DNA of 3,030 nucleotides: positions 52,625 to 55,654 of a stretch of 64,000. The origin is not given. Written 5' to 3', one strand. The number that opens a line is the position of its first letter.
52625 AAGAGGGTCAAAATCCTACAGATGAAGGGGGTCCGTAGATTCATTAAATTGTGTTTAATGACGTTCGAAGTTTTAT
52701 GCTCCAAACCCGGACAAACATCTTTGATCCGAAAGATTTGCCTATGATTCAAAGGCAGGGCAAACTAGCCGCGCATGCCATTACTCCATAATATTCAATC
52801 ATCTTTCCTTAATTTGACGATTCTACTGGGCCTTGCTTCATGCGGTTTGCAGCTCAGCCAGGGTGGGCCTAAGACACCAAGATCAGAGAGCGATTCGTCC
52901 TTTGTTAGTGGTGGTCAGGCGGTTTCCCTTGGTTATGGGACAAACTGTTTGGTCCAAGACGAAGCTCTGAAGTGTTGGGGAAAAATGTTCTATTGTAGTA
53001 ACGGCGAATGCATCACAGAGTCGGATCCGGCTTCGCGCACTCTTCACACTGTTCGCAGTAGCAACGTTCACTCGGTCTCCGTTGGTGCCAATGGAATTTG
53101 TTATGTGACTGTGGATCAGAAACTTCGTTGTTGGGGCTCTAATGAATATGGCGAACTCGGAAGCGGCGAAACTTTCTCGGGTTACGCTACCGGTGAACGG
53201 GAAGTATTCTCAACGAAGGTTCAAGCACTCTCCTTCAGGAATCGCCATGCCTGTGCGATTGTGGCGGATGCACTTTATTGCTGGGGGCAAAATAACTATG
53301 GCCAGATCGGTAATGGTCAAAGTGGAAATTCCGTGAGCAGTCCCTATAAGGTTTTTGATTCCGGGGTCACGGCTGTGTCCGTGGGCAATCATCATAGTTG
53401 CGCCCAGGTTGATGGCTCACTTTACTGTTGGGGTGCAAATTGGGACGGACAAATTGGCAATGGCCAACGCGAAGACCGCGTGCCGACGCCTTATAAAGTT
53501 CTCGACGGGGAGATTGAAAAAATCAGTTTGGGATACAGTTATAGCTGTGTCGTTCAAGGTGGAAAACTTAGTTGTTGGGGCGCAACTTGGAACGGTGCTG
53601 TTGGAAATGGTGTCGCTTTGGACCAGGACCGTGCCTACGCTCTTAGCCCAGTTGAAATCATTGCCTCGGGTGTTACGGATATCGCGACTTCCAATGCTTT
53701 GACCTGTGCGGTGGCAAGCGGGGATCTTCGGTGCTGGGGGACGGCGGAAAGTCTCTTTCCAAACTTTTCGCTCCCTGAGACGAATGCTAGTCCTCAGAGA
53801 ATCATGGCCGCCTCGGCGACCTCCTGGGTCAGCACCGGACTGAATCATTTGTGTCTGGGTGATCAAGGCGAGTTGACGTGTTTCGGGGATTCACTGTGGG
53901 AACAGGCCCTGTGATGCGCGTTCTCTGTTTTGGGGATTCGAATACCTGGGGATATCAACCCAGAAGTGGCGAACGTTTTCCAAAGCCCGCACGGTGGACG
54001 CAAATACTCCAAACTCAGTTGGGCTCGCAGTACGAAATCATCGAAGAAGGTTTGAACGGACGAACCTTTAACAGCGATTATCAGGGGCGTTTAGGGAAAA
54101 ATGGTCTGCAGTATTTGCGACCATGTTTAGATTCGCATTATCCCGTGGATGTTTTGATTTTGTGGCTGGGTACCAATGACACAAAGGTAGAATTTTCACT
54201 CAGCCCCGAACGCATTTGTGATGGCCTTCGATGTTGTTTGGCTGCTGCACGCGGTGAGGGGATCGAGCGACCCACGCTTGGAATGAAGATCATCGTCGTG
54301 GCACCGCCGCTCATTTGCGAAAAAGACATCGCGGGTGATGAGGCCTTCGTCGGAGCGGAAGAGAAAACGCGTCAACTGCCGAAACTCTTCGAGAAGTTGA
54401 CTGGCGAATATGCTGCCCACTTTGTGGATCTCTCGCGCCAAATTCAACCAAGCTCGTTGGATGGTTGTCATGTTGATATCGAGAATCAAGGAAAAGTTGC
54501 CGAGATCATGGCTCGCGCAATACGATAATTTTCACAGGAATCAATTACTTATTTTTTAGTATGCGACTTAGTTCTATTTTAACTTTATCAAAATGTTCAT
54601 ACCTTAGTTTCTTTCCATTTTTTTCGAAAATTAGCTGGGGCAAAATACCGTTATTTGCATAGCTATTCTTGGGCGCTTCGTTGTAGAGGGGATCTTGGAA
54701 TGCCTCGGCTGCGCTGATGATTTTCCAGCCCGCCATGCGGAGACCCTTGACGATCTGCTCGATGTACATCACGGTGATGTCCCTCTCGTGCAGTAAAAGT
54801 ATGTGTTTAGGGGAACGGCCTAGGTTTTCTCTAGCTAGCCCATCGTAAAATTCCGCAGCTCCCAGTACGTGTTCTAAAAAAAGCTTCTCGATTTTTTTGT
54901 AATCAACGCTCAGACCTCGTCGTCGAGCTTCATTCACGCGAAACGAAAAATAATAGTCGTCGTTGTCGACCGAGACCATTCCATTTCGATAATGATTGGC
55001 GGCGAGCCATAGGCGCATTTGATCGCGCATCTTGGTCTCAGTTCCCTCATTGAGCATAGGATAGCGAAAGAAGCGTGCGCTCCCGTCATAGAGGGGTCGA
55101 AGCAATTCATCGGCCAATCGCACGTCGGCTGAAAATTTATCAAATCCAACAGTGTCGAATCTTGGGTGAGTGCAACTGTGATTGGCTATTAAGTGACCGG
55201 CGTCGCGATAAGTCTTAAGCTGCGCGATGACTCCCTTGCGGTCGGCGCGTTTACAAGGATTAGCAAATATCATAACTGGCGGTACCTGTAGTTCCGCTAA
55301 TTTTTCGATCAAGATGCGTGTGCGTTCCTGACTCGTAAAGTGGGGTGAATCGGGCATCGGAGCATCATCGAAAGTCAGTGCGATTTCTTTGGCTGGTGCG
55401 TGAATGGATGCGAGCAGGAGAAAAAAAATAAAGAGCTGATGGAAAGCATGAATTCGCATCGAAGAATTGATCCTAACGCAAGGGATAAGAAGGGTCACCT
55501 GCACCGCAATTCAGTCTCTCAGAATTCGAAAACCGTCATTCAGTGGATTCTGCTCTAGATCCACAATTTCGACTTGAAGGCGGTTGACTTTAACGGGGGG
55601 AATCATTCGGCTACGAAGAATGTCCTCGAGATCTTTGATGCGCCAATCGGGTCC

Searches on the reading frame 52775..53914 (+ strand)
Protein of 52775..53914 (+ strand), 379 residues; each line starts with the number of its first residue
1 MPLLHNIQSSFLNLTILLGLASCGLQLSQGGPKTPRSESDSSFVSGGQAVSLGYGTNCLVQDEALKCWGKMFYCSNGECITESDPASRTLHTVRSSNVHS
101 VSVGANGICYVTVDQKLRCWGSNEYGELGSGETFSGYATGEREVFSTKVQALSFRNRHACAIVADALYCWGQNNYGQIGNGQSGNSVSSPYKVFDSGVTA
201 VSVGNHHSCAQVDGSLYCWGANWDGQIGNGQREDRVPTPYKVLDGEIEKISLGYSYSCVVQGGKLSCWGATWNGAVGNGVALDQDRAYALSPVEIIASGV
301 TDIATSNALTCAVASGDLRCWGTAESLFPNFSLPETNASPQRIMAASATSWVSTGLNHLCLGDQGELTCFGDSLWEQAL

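Call 40: search_protein_families(library=pfam, proteins=[window:52775-53914:+], max_evalue=0.001)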
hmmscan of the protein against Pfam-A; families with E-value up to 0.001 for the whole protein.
window:52775-53914:+ (379 aa): 4 families
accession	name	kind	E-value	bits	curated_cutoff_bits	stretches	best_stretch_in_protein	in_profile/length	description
PF25390.1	WD40_RLD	-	3e-39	135.8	150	2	45-283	87-334/363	RCC1-like domain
PF00415.24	RCC1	-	2.4e-23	82.9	21.7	2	166-210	3-49/50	Regulator of chromosome condensation (RCC1) repeat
PF13540.12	RCC1_2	-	3.2e-18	65.4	22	2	98-126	1-29/30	Regulator of chromosome condensation (RCC1) repeat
PF25384.1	Alsin_RLD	-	7.5e-06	25.9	100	0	159-229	236-309/405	Alsin RCC1-like domain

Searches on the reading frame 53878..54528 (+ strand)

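Call 40: search_protein_families(library=pfam, proteins=[window:53878-54528:+], max_evalue=0.001)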
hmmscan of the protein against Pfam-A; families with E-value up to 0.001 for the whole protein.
window:53878-54528:+ (216 aa): 2 families
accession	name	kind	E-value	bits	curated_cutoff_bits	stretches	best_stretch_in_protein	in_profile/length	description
PF13472.12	Lipase_GDSL_2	-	4e-15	57.2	32.9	1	17-192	1-156/178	GDSL-like Lipase/Acylhydrolase family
PF00657.28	Lipase_GDSL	-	2.1e-09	38.3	23.6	1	15-209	1-206/208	GDSL-like Lipase/Acylhydrolase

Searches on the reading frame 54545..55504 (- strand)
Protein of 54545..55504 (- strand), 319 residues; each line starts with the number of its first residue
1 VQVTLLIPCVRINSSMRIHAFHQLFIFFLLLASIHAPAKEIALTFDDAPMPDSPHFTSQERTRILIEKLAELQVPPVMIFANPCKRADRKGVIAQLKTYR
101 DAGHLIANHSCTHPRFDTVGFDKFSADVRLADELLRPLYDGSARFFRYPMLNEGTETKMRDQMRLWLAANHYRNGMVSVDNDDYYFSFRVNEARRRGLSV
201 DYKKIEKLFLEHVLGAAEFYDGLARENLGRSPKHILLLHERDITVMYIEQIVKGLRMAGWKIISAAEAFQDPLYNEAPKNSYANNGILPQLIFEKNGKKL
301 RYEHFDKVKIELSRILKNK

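Call 40: search_protein_families(library=pfam, proteins=[window:54545-55504:-], max_evalue=0.001)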
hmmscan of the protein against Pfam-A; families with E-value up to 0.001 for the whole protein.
window:54545-55504:- (319 aa): 1 family
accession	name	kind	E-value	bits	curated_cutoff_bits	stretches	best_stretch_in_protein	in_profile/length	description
PF01522.26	Polysacc_deac_1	-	2.5e-12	47.3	23.1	1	36-154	4-109/124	Polysaccharide deacetylase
